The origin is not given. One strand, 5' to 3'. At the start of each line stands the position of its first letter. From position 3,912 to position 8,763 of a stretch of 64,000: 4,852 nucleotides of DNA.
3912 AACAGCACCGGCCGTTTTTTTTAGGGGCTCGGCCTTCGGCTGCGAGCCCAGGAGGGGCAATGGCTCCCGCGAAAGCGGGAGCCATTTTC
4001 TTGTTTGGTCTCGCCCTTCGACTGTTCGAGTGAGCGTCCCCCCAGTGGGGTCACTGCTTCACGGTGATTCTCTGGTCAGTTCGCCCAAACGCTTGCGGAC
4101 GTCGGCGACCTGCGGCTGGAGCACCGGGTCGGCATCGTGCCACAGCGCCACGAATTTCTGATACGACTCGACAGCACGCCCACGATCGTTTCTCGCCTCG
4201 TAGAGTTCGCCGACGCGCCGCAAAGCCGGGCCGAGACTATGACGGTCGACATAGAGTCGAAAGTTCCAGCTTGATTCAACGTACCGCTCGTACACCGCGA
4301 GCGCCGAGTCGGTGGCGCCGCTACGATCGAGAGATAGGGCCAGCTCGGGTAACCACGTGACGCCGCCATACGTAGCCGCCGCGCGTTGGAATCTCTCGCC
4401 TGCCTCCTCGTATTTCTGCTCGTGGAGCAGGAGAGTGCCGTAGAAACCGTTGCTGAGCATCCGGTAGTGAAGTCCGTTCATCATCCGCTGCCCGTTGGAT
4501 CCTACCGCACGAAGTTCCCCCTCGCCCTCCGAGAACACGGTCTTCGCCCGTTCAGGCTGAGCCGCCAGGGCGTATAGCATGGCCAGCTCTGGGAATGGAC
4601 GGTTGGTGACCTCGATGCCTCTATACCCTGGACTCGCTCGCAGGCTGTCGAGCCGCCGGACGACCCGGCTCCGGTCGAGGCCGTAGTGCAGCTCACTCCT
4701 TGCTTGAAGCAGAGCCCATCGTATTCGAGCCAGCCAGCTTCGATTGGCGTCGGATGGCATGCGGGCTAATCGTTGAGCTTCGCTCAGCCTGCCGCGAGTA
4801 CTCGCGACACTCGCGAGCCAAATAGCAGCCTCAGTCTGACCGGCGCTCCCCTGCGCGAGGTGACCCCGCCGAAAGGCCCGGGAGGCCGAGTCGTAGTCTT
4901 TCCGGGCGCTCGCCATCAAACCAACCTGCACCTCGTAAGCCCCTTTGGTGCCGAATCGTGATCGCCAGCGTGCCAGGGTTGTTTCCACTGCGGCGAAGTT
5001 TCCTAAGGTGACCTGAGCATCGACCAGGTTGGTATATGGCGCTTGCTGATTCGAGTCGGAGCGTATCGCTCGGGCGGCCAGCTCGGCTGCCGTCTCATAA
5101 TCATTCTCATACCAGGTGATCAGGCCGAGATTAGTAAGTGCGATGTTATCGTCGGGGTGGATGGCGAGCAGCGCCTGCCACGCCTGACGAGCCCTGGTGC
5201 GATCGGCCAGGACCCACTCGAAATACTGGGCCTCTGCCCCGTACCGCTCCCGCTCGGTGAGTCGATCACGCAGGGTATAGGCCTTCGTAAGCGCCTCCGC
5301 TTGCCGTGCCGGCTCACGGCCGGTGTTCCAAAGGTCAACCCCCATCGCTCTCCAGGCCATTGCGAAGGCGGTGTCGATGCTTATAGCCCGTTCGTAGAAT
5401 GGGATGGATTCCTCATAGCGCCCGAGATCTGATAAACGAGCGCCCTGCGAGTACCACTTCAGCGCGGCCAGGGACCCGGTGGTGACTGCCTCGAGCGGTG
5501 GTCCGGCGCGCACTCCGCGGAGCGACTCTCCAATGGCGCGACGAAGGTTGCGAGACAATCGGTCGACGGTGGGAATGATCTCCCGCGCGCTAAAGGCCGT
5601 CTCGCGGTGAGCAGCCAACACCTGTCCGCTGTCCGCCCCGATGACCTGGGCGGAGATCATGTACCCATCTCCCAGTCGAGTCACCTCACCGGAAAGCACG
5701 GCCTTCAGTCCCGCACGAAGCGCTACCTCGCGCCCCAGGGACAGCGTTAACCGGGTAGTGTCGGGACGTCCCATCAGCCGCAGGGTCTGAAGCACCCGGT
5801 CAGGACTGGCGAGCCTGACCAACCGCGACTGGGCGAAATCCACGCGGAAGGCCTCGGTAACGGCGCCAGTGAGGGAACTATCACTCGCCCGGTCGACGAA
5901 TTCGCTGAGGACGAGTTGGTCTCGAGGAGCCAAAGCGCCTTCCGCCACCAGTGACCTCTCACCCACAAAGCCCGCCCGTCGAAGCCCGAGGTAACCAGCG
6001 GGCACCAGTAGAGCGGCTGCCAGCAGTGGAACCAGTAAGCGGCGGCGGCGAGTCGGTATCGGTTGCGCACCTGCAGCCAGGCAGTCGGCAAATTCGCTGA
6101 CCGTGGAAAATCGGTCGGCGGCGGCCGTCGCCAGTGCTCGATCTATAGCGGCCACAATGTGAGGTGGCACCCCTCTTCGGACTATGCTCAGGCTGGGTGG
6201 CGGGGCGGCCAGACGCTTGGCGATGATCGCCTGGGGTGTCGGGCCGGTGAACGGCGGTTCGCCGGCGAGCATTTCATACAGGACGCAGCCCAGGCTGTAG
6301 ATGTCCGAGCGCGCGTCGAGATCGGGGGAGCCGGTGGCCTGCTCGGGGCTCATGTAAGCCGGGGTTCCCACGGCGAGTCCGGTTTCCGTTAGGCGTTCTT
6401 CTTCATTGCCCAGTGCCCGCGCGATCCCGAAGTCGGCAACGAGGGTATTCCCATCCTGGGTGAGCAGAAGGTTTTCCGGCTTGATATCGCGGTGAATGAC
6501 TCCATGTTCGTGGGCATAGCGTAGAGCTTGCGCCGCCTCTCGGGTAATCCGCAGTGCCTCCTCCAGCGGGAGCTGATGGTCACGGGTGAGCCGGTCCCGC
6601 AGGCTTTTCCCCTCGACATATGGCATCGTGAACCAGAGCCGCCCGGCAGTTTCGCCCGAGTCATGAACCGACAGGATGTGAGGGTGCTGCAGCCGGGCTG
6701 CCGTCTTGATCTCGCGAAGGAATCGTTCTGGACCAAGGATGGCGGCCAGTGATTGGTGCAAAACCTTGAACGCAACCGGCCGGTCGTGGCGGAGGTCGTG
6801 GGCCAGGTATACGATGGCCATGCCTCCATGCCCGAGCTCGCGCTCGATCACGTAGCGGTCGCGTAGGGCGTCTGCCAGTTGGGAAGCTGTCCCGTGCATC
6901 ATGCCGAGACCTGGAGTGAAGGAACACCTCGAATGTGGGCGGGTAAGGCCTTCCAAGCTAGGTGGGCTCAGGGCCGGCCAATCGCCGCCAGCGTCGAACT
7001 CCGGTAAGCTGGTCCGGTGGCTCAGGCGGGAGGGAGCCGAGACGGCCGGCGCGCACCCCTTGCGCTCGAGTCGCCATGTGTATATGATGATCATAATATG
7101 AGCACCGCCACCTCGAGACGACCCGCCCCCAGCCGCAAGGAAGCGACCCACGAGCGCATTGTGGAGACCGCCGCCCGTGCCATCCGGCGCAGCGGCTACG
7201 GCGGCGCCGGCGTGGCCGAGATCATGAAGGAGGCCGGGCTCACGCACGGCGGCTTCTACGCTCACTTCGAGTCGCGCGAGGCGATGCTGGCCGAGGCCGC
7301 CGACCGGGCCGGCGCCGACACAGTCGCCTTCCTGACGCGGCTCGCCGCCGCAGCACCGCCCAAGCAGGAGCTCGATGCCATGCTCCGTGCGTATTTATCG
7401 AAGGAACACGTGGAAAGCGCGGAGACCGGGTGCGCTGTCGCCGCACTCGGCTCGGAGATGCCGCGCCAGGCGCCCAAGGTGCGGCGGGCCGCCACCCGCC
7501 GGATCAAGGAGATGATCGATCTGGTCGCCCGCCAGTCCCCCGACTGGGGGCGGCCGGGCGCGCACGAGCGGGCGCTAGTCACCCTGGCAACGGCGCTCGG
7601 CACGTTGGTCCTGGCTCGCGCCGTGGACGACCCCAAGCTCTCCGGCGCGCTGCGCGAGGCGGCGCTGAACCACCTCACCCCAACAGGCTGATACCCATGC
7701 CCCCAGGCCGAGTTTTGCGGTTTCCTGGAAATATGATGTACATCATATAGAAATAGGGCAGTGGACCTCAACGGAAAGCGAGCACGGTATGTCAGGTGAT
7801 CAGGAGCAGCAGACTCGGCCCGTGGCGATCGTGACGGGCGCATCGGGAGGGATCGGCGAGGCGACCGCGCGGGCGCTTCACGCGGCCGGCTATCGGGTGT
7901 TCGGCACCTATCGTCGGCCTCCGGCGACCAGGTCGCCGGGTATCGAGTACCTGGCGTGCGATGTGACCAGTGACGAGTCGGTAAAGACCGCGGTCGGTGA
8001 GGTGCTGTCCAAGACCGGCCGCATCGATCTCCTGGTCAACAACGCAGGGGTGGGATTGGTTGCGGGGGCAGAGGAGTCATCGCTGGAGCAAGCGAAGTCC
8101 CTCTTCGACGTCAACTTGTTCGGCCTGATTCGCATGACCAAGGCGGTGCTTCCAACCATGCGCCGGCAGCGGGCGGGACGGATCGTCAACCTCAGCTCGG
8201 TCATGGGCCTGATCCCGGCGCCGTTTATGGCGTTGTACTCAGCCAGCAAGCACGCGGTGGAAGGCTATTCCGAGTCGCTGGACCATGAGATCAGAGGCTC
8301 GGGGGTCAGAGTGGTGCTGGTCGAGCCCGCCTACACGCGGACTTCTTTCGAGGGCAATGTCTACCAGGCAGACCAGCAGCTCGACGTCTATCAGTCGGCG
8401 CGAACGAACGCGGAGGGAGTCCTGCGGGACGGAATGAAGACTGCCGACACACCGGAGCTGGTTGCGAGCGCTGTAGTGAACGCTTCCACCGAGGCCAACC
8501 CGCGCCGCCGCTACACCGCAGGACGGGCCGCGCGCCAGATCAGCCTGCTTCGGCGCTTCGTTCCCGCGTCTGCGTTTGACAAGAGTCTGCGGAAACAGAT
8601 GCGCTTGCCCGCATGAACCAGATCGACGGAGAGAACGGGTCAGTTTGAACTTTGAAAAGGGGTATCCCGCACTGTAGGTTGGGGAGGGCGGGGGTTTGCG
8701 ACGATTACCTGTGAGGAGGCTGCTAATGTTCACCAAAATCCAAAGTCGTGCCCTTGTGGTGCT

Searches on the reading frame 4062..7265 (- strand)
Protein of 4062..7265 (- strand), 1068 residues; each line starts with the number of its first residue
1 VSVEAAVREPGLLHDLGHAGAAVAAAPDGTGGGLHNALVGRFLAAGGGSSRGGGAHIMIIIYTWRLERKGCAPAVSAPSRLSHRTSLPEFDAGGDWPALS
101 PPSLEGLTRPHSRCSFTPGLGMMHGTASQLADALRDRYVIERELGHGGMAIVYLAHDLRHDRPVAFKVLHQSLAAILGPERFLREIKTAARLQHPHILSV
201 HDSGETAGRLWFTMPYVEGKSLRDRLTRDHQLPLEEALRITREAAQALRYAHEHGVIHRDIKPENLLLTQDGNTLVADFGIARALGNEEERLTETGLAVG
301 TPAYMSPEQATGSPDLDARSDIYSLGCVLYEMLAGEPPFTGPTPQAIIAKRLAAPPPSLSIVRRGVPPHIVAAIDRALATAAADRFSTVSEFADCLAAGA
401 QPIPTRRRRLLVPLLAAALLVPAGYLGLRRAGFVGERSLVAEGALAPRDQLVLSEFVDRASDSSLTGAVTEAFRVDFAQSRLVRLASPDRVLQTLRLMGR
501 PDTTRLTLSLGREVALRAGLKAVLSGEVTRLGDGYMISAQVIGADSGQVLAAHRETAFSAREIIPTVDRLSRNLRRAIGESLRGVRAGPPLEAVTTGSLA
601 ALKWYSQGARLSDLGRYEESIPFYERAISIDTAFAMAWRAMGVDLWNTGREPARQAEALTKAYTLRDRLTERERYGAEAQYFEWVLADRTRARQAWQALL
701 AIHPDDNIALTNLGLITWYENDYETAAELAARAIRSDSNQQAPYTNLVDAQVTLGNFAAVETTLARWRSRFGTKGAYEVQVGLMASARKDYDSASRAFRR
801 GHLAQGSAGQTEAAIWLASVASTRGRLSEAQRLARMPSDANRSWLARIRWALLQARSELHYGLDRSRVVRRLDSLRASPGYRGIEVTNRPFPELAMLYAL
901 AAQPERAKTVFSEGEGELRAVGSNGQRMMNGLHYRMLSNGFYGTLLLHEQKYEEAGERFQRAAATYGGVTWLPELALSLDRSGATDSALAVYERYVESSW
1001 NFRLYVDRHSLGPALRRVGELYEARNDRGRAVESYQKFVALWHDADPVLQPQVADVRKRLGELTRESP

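Call 21: search_protein_families(library=pfam, proteins=[window:4062-7265:-], max_evalue=0.001)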
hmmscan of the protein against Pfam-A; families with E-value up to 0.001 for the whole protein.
window:4062-7265:- (1068 aa): 15 families
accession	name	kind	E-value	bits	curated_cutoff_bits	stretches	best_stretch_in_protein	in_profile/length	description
PF00069.31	Pkinase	-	1.8e-50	172.2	31.7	1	138-350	1-208/263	Protein kinase domain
PF07714.23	PK_Tyr_Ser-Thr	-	4.7e-31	108.5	23.1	1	140-349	3-215/258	Protein tyrosine and serine/threonine kinase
PF07719.23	TPR_2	-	2.1e-08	34.1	27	0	603-631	3-31/34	Tetratricopeptide repeat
PF13424.12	TPR_12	-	1.8e-07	31.7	30.1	0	691-735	28-73/77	Tetratricopeptide repeat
PF13181.12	TPR_8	-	1.9e-07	31.1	25.7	0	611-631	11-31/34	Tetratricopeptide repeat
PF13432.12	TPR_16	-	1.2e-06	29.3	32.7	1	687-739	11-63/65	Tetratricopeptide repeat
PF14559.12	TPR_19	-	1.6e-06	28.8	25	0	720-768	4-52/68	Tetratricopeptide repeat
PF13428.12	TPR_14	-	2.7e-06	28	23.5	0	604-642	4-42/44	Tetratricopeptide repeat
PF00515.34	TPR_1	-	3e-06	27.3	27.8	0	604-631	4-31/34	Tetratricopeptide repeat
PF03109.22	ABC1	-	1.5e-05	24.8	22.9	1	208-290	141-222/244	ABC1 atypical kinase-like domain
PF13414.12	TPR_11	-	5.1e-05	23.3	26.8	0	613-645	6-38/42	TPR repeat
PF13176.12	TPR_7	-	8.7e-05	22.8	27.9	0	1014-1038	1-25/36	Tetratricopeptide repeat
PF01636.29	APH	-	0.00012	22.3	23.2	1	204-282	112-197/239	Phosphotransferase enzyme family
PF13174.12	TPR_6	-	0.00045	21.1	26.3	0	1014-1040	2-28/33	Tetratricopeptide repeat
PF17680.6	FlgO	-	0.00089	19.5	22.6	0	517-555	85-123/130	FlgO protein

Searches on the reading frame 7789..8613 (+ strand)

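Call 35: search_protein_families(library=pfam, proteins=[window:7789-8613:+], max_evalue=0.001)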
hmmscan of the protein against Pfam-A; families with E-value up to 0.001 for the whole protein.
window:7789-8613:+ (275 aa): 6 families
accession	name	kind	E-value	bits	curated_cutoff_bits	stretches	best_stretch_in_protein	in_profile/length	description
PF00106.31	adh_short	-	2.3e-51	174.5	26.6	1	12-193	2-192/195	short chain dehydrogenase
PF13561.12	adh_short_C2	-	1.3e-38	133.3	27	1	17-203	1-196/236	Enoyl-(Acyl carrier protein) reductase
PF01370.27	Epimerase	-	3e-11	43.6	20.9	1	14-167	2-159/240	NAD dependent epimerase/dehydratase family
PF08659.16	KR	-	5.6e-09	36.6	22.6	1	14-163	4-162/180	KR domain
PF13460.12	NAD_binding_10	-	5.6e-07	30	27.2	1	17-197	1-159/184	NAD(P)H-binding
PF16363.11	GDP_Man_Dehyd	-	0.00015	21.8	27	1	14-137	1-129/332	GDP-mannose 4,6 dehydratase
